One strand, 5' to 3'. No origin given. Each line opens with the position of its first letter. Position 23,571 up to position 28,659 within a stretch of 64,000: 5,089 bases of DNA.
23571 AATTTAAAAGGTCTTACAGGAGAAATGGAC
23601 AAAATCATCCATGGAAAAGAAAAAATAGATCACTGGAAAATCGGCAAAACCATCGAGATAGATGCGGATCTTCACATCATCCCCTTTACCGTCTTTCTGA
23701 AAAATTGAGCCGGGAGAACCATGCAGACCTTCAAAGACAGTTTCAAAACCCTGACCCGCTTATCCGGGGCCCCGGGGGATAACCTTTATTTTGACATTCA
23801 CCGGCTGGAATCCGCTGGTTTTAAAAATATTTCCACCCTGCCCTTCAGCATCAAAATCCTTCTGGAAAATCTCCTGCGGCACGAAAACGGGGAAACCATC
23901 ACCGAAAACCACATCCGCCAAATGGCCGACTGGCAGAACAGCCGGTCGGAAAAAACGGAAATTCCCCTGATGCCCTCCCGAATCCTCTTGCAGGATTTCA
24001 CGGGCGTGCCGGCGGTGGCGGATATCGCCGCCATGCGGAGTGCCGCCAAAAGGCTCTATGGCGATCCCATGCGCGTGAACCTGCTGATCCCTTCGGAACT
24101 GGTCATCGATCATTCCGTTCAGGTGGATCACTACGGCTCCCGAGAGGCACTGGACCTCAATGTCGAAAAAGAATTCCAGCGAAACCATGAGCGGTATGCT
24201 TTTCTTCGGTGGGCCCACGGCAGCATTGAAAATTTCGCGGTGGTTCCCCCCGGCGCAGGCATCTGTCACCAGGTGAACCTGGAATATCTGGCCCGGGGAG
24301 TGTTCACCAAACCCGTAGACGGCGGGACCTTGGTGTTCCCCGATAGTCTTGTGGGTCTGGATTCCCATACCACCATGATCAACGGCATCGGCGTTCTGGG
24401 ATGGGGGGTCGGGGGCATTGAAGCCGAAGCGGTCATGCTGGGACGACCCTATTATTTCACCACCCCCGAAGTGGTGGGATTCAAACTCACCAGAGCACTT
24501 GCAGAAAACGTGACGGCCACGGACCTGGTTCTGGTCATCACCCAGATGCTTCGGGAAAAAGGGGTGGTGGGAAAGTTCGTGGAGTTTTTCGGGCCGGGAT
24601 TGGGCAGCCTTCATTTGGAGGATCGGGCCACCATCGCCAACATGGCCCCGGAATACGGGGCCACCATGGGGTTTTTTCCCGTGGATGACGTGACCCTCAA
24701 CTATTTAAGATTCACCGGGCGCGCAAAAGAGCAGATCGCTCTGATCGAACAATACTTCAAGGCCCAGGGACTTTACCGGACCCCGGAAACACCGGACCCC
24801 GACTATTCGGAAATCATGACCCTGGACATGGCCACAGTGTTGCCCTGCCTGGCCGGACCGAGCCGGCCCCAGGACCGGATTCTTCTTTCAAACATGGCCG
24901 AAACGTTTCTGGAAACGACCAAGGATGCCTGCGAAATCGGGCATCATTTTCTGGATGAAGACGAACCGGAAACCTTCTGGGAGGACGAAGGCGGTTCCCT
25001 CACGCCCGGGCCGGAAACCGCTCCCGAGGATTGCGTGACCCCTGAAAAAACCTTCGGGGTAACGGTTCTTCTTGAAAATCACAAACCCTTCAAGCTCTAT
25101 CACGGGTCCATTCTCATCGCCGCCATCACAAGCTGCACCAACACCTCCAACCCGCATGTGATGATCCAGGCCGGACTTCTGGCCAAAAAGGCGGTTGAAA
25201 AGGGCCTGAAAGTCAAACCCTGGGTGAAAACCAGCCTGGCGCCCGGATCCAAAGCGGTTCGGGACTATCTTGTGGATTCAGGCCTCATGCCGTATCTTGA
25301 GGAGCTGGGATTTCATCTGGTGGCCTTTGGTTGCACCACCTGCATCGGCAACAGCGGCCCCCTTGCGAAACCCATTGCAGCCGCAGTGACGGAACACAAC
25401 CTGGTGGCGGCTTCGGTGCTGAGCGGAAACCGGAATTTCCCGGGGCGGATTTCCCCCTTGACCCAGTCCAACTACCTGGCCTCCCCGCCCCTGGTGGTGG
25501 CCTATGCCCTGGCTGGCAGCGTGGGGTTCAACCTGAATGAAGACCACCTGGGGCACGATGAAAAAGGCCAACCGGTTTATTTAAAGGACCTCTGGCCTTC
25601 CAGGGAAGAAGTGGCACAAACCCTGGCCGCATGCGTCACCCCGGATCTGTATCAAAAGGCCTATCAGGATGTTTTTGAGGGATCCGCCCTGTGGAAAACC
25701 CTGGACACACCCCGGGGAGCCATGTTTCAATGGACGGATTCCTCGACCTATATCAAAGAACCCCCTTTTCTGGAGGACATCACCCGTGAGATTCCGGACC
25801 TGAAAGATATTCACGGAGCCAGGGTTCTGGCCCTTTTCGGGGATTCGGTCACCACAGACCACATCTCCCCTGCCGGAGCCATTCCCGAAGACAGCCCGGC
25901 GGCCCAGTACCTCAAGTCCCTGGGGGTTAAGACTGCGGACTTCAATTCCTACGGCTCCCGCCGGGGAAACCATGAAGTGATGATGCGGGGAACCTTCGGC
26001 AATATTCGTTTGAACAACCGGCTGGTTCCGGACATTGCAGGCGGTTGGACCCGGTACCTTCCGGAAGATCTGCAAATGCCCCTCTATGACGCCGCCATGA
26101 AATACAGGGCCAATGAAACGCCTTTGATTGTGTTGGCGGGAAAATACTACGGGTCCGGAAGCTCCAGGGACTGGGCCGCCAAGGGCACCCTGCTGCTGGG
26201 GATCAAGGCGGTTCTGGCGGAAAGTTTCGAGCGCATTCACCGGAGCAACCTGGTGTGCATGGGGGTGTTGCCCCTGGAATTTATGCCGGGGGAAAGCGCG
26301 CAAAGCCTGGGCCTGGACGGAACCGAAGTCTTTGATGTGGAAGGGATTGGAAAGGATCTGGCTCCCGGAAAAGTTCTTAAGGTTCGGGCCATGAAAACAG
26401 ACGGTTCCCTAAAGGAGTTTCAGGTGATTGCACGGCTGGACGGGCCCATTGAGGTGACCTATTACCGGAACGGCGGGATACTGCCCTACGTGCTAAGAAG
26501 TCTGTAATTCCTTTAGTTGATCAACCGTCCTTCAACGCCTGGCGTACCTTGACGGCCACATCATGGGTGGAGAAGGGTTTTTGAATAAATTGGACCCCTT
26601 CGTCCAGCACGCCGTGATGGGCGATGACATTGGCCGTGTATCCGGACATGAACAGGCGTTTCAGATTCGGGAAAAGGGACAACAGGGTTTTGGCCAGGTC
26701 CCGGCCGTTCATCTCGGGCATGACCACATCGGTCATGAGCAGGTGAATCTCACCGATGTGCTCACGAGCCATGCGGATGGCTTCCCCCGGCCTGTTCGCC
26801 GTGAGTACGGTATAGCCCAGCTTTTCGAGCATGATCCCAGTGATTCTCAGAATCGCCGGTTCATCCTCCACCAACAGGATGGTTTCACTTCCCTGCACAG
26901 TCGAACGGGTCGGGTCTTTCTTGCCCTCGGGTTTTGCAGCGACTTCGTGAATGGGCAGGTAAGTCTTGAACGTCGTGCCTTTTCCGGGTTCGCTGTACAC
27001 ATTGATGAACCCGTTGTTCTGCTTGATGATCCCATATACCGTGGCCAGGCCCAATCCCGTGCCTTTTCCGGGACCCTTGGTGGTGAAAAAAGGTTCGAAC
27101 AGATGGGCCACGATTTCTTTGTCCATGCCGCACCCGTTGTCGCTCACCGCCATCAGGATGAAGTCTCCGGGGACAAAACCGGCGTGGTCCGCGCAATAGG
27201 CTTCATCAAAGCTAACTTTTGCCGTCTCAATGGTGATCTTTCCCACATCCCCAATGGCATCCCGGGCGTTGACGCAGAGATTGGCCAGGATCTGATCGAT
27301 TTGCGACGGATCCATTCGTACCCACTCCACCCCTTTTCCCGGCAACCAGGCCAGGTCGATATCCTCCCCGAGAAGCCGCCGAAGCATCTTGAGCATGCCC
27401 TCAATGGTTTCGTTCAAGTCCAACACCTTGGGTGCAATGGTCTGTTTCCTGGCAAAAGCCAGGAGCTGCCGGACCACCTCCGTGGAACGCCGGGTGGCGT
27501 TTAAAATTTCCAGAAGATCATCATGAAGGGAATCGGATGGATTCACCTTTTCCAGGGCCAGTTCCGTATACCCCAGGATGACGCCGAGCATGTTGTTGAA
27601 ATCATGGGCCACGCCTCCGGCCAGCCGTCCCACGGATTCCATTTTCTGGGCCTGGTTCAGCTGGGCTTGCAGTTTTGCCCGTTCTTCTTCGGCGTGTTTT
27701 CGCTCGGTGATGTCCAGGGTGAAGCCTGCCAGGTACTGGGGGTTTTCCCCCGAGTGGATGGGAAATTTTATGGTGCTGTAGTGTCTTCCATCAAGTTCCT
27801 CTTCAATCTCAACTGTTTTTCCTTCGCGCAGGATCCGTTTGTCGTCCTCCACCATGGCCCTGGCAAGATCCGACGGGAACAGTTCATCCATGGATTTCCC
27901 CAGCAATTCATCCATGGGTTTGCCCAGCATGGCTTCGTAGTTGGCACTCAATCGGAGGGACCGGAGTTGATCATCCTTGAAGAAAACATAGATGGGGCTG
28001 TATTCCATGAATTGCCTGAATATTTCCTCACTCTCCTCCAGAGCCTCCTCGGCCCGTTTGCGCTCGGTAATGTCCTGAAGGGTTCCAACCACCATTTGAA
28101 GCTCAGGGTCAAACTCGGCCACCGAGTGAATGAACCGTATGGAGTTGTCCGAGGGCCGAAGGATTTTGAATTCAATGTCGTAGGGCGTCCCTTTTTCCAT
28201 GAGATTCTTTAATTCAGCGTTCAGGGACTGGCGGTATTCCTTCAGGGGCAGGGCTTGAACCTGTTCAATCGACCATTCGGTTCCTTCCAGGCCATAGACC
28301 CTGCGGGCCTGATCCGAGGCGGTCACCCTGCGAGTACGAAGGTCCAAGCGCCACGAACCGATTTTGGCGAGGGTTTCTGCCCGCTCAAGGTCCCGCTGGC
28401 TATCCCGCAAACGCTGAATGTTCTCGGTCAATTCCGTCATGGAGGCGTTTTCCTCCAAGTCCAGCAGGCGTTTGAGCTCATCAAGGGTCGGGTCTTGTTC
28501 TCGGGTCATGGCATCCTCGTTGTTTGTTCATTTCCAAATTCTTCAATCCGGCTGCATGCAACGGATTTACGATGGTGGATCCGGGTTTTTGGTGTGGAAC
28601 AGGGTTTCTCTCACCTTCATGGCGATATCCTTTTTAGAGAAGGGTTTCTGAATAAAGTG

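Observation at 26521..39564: Tandem array of five paralogous PAS hybrid histidine kinases sharing a near-identical kinase-receiver core at DNA level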

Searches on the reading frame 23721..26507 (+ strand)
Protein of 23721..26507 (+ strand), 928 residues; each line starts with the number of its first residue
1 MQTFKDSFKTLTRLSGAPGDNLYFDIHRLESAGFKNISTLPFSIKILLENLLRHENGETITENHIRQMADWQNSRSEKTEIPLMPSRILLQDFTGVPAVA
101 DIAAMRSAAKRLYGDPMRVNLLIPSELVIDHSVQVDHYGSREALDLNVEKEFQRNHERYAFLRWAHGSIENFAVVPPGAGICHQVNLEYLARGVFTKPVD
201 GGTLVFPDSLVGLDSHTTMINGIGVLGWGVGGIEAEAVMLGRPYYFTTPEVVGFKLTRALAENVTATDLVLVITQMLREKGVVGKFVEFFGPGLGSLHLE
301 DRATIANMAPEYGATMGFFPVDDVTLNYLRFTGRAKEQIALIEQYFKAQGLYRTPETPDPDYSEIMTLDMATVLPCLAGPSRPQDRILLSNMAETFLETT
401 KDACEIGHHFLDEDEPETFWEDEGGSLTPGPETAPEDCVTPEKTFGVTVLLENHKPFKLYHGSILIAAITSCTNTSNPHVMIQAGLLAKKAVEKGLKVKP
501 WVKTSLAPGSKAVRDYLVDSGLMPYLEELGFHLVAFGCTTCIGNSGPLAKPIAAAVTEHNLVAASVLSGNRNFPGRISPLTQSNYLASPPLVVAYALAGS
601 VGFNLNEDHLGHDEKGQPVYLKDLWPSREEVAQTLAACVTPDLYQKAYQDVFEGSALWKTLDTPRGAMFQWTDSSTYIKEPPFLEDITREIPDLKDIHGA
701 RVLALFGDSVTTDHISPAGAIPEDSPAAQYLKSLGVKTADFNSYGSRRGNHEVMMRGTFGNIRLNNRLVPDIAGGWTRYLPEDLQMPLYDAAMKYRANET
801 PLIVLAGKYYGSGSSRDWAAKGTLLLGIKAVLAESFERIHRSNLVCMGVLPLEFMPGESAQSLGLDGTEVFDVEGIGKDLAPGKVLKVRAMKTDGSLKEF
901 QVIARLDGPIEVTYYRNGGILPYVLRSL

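Call 5: search_protein_families(library=pfam, proteins=[window:23721-26507:+], max_evalue=0.001)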
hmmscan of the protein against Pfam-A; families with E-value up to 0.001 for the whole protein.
window:23721-26507:+ (928 aa): 2 families
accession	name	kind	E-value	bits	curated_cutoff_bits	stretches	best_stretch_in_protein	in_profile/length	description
PF00330.25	Aconitase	-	1.9e-156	522.1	28.7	1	71-599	4-463/463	Aconitase family (aconitate hydratase)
PF00694.25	Aconitase_C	-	4.5e-41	140.7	22.8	1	728-855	2-129/131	Aconitase C-terminal domain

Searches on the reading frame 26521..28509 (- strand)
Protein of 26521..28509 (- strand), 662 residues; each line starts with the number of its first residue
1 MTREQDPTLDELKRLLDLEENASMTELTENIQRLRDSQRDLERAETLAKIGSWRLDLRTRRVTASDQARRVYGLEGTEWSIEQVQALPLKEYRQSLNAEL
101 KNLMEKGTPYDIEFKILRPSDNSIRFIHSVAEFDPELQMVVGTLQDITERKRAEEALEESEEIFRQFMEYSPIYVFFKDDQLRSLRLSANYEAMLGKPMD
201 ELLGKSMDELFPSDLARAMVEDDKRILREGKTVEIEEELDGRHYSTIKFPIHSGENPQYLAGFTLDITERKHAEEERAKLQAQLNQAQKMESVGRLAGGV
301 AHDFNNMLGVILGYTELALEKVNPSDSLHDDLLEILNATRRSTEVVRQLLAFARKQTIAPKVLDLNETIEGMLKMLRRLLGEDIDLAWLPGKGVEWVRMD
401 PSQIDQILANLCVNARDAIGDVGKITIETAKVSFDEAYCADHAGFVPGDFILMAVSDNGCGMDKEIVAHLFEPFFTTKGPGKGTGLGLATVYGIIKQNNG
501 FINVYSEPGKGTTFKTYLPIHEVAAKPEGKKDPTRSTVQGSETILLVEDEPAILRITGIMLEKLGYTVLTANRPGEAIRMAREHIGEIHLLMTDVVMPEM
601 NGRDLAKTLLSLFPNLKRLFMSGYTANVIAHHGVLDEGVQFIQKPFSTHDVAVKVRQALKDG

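Call 5: search_protein_families(library=pfam, proteins=[window:26521-28509:-], max_evalue=0.001)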
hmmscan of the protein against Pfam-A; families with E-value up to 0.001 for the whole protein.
window:26521-28509:- (662 aa): 7 families
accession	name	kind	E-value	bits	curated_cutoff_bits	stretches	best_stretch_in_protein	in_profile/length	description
PF02518.31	HATPase_c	-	9.9e-21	74.7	26.4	1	400-520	2-109/111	Histidine kinase-, DNA gyrase B-, and HSP90-like ATPase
PF08448.16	PAS_4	-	2.7e-19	69.9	23.1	1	171-271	4-109/110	PAS fold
PF00072.30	Response_reg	-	5.6e-16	59.1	30.2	1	544-654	1-109/111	Response regulator receiver domain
PF13426.13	PAS_9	-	4.4e-08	33.8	27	0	175-269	4-103/103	PAS domain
PF00512.31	HisKA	-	2.7e-07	31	26.9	1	294-356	3-64/66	His Kinase A (phospho-acceptor) domain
PF08447.18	PAS_3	-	8.6e-07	29.6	25.6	1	62-132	2-73/89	PAS fold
PF00989.32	PAS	-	1.1e-05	25.9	22.6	1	164-244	3-87/113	PAS fold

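Call 10: find_encoding_contigs(protein=window:26521-28509:-, flank=10000, max_places=6)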
Protein window:26521-28509:- (662 aa): 1 contig read that carries it; 1 place shown.
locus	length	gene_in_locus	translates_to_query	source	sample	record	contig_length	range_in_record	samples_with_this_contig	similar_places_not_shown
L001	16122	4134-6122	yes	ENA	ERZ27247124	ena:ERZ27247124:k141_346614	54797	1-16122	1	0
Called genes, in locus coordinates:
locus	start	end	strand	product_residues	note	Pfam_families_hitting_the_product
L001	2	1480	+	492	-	?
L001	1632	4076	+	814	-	PF00497:SBP_bac_3, PF08447:PAS_3 (weak), PF00512:HisKA, PF02518:HATPase_c, PF00072:Response_reg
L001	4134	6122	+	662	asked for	PF00989:PAS (faint), PF08447:PAS_3 (faint), PF13426:PAS_9 (faint), PF08448:PAS_4, PF00512:HisKA (weak), PF02518:HATPase_c, PF00072:Response_reg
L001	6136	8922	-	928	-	PF00330:Aconitase, PF00694:Aconitase_C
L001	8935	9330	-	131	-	-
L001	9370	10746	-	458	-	PF00206:Lyase_1, PF10415:FumaraseC_C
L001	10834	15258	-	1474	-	PF01869:BcrAD_BadFG, PF09989:DUF2229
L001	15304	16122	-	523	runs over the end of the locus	PF03853:YjeF_N, PF01256:Carb_kinase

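Call 30: search_protein_families(library=ncbifam, proteins=[window:26521-28509:-], max_evalue=0.00001)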
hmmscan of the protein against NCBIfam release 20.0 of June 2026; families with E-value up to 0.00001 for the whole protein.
window:26521-28509:- (662 aa): 87 families (the best 25 are shown)
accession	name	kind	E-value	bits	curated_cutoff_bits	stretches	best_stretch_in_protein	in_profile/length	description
NF046020.1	HisKinCckABruc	equivalog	5.2e-121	405.1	1000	1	123-659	306-867/868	cell cycle histidine kinase CckA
NF010076.0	PRK13557.1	subfamily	2.2e-102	343.3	631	1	258-660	135-534/540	histidine kinase famiy protein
NF046026.1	HisKinCckACaul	equivalog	3e-102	342.9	1000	1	205-660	223-677/678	cell cycle histidine kinase CckA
NF010411.0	PRK13837.1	equivalog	4.3e-90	302.9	647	1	266-660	423-813/828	two-component system VirA-like sensor kinase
NF052573.1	HisKinEspAMyxo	equivalog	1.5e-53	182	1400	1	34-623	125-714/755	serine histidine kinase EspA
NF008468.0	PRK11360.1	equivalog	1.6e-50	172.2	646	1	190-524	296-612/616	two-component system sensor histidine kinase AtoS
NF052574.1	HisKinEspCMyxo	equivalog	3e-49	167.9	1200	1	148-655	274-779/785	serine histidine kinase EspC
NF008302.0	PRK11091.1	equivalog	4.4e-43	147.5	838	1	138-653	130-637/779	aerobic respiration two-component sensor histidine kinase ArcB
NF007688.0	PRK10364.1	equivalog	2.5e-39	135.3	479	1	271-521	218-452/460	two-component system sensor histidine kinase ZraS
NF041777.1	sens_FixL_Rhizob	equivalog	1.9e-37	129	850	1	49-521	6-482/485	sensor protein FixL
NF047466.1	hybrid_RR_LvrB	exception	7.5e-34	117.5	500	1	268-520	127-376/377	hybrid histidine kinase/response regulator LvrB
TIGR02956.1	TMAO_torS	equivalog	3.7e-33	114.7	676.5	1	357-661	531-822/967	TMAO reductase system sensor histidine kinase/response regulator TorS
NF038348.1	T2SS_HK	subfamily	2.7e-32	112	450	1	334-520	403-573/574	histidine kinase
NF008543.0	PRK11466.1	equivalog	9.6e-25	86.6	982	1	396-630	554-766/914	TMAO reductase system sensor histidine kinase/response regulator TorS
NF046044.1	PnpS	equivalog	2.2e-24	86.2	400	1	158-519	51-390/390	two-component system histidine kinase PnpS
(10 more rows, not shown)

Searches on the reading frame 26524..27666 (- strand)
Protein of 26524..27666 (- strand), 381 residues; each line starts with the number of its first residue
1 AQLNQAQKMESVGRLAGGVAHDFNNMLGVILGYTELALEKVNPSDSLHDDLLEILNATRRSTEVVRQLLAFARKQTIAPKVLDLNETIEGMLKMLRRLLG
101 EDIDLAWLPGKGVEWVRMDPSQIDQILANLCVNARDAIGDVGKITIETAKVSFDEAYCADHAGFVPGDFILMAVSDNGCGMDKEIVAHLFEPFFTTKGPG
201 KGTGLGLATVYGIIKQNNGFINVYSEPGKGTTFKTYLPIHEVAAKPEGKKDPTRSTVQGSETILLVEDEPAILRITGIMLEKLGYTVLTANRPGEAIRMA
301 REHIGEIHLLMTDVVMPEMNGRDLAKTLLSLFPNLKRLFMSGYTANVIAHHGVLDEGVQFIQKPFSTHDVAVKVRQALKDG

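Call 29: search_solved_structures(query=window:26524-27666:-, max_evalue=1e-10, show_alignments=1)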
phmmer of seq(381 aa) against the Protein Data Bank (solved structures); distinct sequences matched with E-value up to 1e-10: 17.
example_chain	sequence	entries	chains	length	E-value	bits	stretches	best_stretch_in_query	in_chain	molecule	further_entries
5idj_A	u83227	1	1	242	6e-59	203.5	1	3-241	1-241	Histidine kinase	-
5idm_A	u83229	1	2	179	1.7e-38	136.2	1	80-245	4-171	Cell cycle histidine kinase CckA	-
9jfj_A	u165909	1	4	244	1.3e-28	103.7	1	3-248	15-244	Sensor histidine kinase ZraS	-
8vc9_A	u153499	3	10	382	3.4e-24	89.1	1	2-241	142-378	Leptospira virulence regulator B (LvrB) | histidine kinase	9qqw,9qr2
3d36_A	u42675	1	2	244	9.6e-23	84.4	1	5-240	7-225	Sporulation kinase B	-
28tm_A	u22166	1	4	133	8.1e-18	68.2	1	261-377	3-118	C-terminal domain of PAS domain-containing hybrid sensor histidine kinase/response regulat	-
9qjg_A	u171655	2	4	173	3.7e-14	56.1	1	102-241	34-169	histidine kinase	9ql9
8a7f_A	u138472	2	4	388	6e-14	55.4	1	4-239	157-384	Putative Sensory box protein,Sensor protein FixL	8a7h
8a3u_A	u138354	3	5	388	6.1e-14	55.4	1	4-239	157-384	Putative Sensory box protein,Sensor protein FixL | Putative Sensory box protein,Putative Sensory box protein,Sensor protein FixL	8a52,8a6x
4gcz_A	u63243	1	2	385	7.6e-14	55.1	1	4-239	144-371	Blue-light photoreceptor, Sensor protein fixL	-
6tne_A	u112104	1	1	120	5.4e-13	52.3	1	263-378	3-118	Histidine kinase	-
8f71_A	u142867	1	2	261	7.4e-13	51.8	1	20-241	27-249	Histidine kinase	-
3a0r_A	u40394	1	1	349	2e-12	50.4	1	6-220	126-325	Sensor protein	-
6paj_A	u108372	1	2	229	4.9e-12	49.1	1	17-238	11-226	Sensor protein SrrB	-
8u4x_A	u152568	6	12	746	2.1e-11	47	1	10-239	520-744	histidine kinase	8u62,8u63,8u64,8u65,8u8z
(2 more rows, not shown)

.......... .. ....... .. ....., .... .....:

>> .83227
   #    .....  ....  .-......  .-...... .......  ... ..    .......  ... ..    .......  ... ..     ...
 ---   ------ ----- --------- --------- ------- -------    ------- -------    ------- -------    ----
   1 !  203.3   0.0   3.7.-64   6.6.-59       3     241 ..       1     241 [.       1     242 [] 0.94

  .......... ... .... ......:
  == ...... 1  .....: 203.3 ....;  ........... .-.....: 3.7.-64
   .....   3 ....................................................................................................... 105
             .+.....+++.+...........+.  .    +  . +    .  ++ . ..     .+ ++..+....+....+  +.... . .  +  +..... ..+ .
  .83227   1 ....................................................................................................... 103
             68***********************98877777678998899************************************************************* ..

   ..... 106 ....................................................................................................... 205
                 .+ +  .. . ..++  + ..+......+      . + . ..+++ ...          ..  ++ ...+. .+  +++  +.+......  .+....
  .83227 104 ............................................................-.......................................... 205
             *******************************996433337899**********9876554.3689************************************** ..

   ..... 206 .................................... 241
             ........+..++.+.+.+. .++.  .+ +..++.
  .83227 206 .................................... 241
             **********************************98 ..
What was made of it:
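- On CckA-type kinase-receiver core (wider family, 'works like'): 5IDJ matches at E 6e-59 over core residues 3-241 (call 29).
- Closest known: CckA of Caulobacter/Brucella. Same: The CckA catalytic core (5IDJ) is the best PDB match, at E 6e-59 over the whole DHp-CA region (call 29).
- Closest known: Engineered PAS/LOV-FixL chimeras such as YF1. Same: These chimeras appear among the PDB hits (call 29).
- The closest solved structure is the Caulobacter CckA catalytic core, 5IDJ, at E 6e-59 (call 29).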
